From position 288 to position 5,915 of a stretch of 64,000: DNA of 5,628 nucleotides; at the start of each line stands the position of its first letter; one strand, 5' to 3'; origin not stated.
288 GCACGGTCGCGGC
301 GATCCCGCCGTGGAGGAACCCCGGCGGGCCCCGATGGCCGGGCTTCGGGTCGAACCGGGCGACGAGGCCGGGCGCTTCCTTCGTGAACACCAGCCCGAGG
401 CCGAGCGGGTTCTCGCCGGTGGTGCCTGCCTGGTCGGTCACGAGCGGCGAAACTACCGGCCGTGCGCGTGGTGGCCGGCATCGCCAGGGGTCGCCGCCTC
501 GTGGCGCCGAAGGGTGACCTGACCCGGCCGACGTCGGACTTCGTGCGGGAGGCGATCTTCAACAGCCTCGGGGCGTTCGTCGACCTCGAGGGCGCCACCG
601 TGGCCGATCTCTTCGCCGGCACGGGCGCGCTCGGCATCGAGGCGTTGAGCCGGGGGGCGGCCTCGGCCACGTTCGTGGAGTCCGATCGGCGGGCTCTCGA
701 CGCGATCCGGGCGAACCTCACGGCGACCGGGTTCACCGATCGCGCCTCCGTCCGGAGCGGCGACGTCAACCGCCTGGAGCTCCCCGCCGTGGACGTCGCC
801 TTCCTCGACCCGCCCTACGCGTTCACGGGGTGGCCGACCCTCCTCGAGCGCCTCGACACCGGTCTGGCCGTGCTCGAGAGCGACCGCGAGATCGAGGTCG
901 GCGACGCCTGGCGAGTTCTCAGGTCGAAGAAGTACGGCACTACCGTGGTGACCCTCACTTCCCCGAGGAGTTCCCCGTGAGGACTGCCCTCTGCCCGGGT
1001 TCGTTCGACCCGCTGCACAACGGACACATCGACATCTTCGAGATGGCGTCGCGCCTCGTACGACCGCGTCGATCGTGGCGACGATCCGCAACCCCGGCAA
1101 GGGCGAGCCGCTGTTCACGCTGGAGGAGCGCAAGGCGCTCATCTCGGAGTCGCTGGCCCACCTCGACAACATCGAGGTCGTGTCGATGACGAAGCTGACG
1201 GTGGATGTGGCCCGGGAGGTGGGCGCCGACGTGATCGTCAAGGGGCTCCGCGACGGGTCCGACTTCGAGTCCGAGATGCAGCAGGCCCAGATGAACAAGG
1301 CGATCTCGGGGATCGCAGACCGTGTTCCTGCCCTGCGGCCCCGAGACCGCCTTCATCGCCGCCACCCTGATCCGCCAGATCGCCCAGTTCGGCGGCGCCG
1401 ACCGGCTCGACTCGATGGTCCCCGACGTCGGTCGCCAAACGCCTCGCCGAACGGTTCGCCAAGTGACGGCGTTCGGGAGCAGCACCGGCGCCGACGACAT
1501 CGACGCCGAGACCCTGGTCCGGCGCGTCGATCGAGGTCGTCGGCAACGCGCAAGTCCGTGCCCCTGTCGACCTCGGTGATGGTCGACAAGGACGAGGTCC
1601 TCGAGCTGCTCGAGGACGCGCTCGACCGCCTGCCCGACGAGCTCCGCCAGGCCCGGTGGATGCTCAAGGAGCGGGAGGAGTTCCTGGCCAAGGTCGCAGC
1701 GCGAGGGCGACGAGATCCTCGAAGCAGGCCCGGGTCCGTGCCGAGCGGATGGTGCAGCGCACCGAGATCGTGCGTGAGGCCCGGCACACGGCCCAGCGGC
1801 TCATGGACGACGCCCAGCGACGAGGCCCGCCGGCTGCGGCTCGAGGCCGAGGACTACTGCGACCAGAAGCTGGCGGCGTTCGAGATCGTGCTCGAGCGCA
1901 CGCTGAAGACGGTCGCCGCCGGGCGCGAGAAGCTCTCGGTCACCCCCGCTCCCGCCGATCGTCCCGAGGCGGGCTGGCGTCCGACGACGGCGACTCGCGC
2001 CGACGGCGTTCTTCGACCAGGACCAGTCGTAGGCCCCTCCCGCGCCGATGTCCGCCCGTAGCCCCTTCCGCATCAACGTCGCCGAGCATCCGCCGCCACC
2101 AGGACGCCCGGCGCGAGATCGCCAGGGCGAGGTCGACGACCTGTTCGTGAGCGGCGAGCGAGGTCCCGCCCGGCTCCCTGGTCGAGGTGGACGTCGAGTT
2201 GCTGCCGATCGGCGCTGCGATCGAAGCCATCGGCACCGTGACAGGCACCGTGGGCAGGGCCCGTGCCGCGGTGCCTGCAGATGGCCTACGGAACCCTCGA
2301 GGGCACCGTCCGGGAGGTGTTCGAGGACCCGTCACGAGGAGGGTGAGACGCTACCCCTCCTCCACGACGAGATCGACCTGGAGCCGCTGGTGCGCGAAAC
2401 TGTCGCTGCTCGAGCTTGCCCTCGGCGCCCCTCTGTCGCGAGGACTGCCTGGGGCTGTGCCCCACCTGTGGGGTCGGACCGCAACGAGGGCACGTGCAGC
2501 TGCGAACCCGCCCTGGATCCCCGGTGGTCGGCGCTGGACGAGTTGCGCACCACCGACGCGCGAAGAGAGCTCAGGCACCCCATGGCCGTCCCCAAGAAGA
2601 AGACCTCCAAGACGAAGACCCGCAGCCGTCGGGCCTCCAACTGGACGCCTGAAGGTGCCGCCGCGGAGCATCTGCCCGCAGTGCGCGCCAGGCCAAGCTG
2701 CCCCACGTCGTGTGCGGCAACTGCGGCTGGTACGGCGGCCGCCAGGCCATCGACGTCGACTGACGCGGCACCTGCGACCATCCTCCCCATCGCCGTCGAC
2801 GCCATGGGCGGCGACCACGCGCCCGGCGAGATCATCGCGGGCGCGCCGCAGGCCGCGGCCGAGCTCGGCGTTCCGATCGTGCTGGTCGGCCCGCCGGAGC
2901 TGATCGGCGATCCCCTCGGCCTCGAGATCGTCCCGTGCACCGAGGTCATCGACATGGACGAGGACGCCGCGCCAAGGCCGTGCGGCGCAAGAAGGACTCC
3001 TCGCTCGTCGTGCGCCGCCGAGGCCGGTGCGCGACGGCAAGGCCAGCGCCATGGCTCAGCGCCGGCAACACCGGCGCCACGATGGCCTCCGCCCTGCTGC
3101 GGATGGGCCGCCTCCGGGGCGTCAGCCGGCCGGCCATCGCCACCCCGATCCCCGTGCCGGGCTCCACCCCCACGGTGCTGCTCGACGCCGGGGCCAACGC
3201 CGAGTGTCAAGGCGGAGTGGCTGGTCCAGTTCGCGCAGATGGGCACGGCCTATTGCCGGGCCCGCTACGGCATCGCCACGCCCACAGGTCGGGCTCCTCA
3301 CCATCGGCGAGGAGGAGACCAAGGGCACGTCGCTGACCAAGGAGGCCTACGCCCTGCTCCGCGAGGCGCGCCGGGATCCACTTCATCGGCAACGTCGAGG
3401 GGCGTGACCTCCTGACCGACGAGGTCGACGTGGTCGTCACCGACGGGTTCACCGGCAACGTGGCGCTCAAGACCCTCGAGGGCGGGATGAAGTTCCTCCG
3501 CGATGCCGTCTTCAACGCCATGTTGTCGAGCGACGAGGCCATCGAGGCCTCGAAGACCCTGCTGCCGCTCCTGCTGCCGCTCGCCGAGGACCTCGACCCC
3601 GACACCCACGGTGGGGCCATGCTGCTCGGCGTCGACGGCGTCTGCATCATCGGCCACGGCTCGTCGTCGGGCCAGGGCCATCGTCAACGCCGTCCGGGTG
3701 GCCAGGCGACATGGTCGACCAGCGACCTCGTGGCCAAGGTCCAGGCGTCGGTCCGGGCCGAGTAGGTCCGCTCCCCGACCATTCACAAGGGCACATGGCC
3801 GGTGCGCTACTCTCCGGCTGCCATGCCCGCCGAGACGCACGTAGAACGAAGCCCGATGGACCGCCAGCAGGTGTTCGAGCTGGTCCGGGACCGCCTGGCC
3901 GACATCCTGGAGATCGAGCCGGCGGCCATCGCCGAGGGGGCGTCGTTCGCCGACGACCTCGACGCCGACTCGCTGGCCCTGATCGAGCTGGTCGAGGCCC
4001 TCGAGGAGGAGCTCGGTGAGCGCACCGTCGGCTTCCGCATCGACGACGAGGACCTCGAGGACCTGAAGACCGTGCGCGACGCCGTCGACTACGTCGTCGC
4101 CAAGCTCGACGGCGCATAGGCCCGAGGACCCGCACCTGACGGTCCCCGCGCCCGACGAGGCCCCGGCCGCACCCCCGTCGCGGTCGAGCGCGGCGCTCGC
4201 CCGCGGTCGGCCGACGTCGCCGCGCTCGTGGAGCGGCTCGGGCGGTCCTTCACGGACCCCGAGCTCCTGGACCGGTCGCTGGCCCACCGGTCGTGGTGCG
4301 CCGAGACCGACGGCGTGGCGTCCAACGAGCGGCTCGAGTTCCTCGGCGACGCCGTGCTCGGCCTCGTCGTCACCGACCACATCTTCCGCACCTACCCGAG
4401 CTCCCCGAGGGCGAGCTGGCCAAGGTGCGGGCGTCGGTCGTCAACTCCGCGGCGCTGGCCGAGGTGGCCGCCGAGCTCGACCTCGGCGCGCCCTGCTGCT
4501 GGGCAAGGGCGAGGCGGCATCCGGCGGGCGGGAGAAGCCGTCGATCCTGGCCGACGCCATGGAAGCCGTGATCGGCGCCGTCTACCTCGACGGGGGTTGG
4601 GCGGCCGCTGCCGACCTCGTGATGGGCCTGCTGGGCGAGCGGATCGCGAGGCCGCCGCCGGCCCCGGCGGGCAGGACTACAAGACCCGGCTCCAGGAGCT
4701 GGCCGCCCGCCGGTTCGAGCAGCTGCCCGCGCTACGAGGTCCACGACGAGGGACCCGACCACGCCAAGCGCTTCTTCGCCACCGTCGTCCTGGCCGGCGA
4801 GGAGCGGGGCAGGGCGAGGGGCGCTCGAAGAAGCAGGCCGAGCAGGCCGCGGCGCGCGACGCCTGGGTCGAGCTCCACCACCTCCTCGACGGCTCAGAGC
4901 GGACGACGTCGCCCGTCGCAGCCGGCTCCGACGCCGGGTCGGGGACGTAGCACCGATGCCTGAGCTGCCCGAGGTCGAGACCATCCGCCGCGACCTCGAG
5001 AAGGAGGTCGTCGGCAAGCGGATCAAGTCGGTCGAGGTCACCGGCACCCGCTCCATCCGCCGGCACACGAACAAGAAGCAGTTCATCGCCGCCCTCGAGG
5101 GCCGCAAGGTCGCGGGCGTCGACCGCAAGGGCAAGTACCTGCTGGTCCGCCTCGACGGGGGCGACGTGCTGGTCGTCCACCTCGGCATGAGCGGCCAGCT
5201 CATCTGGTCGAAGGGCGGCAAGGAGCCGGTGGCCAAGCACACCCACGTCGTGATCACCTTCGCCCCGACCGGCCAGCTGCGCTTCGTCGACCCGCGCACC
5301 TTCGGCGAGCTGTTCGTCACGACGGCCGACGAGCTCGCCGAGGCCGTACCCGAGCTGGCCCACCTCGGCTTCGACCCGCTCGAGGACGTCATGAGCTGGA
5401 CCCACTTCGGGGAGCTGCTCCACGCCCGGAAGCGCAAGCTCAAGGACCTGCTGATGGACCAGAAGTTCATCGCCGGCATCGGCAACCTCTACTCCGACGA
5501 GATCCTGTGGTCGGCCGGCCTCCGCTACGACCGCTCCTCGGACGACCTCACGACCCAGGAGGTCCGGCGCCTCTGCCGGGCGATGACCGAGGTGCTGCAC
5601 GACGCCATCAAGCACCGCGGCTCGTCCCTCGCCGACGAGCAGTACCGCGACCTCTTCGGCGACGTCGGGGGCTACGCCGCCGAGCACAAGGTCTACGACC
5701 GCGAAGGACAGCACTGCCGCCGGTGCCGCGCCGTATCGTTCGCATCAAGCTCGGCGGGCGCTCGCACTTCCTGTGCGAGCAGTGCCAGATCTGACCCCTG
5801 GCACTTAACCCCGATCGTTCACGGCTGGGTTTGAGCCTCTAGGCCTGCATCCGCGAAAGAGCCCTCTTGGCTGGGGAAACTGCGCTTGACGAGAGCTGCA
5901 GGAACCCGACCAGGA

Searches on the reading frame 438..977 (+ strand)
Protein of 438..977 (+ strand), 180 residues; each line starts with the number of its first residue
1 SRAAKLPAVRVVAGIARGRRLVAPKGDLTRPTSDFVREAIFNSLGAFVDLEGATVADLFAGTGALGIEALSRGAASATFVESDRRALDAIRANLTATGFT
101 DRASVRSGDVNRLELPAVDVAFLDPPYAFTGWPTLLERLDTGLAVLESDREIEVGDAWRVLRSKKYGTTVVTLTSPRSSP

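Call 44: search_protein_families(library=pfam, proteins=[window:438-977:+], max_evalue=0.00001)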
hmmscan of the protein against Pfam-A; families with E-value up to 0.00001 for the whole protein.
window:438-977:+ (180 aa): 2 families
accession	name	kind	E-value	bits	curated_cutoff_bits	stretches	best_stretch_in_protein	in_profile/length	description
PF03602.21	Cons_hypoth95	-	1.9e-40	138.9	24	1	9-173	1-180/182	Conserved hypothetical protein 95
PF05175.20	MTS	-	2.8e-06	27.5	23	1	52-127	32-108/170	Methyltransferase small domain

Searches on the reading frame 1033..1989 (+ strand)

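Call 44: search_protein_families(library=pfam, proteins=[window:1033-1989:+], max_evalue=0.00001)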
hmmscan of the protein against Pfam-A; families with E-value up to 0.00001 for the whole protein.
window:1033-1989:+ (319 aa): 1 family
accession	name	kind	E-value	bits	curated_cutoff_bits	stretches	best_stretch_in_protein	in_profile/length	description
PF01467.32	CTP_transf_like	-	5.8e-07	30.2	21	1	16-95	33-111/133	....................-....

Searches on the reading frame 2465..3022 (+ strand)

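Call 44: search_protein_families(library=pfam, proteins=[window:2465-3022:+], max_evalue=0.00001)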
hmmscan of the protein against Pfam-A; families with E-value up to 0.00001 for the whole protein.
window:2465-3022:+ (186 aa): 1 family
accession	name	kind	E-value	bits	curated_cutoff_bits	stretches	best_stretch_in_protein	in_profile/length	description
PF02504.20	FA_synthesis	-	7.7e-08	32.2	29.1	1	109-167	3-70/324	Fatty acid synthesis protein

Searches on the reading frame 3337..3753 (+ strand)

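Call 44: search_protein_families(library=pfam, proteins=[window:3337-3753:+], max_evalue=0.00001)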
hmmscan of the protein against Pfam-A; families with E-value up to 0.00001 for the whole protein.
window:3337-3753:+ (139 aa): 1 family
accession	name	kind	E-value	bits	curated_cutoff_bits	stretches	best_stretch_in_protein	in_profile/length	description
PF02504.20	FA_synthesis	-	1.1e-24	87.6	29.1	1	12-113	203-304/324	Fatty acid synthesis protein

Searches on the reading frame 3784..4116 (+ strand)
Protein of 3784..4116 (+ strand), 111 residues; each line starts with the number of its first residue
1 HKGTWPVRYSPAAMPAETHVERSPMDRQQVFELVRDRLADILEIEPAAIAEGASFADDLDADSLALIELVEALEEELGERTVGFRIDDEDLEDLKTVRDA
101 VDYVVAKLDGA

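Call 44: search_protein_families(library=pfam, proteins=[window:3784-4116:+], max_evalue=0.00001)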
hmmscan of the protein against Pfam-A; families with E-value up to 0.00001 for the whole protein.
window:3784-4116:+ (111 aa): 1 family
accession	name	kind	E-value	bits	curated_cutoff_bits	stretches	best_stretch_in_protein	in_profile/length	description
PF00550.31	PP-binding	-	2.3e-11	44.2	20.8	1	33-104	2-67/67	Phosphopantetheine attachment site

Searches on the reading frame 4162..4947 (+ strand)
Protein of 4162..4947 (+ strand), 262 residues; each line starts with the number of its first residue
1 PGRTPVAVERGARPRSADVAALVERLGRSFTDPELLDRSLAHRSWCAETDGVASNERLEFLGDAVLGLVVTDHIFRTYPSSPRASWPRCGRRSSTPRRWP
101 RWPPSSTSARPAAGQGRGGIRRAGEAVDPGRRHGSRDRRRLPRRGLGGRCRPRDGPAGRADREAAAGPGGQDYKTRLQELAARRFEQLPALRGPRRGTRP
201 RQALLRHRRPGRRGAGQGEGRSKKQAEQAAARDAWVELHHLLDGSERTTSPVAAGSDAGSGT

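Call 44: search_protein_families(library=pfam, proteins=[window:4162-4947:+], max_evalue=0.00001)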
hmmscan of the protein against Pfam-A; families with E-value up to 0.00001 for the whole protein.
window:4162-4947:+ (262 aa): 2 families
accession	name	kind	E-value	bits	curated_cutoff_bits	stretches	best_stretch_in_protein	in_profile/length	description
PF14622.11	Ribonucleas_3_3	-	2.3e-09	37.9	35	1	32-79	1-46/128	Ribonuclease-III-like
PF00636.31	Ribonuclease_3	-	1.5e-06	29.4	27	1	56-81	1-26/102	Ribonuclease III domain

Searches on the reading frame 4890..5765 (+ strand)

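Call 44: search_protein_families(library=pfam, proteins=[window:4890-5765:+], max_evalue=0.00001)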
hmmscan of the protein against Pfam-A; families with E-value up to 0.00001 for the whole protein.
window:4890-5765:+ (292 aa): 2 families
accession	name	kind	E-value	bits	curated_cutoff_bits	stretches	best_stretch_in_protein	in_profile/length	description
PF01149.29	Fapy_DNA_glyco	-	4e-41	140.8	25.5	1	23-140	1-116/117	Formamidopyrimidine-DNA glycosylase N-terminal domain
PF06831.19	H2TH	-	2.4e-22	79.2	34.7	1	159-247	1-89/93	Formamidopyrimidine-DNA glycosylase H2TH domain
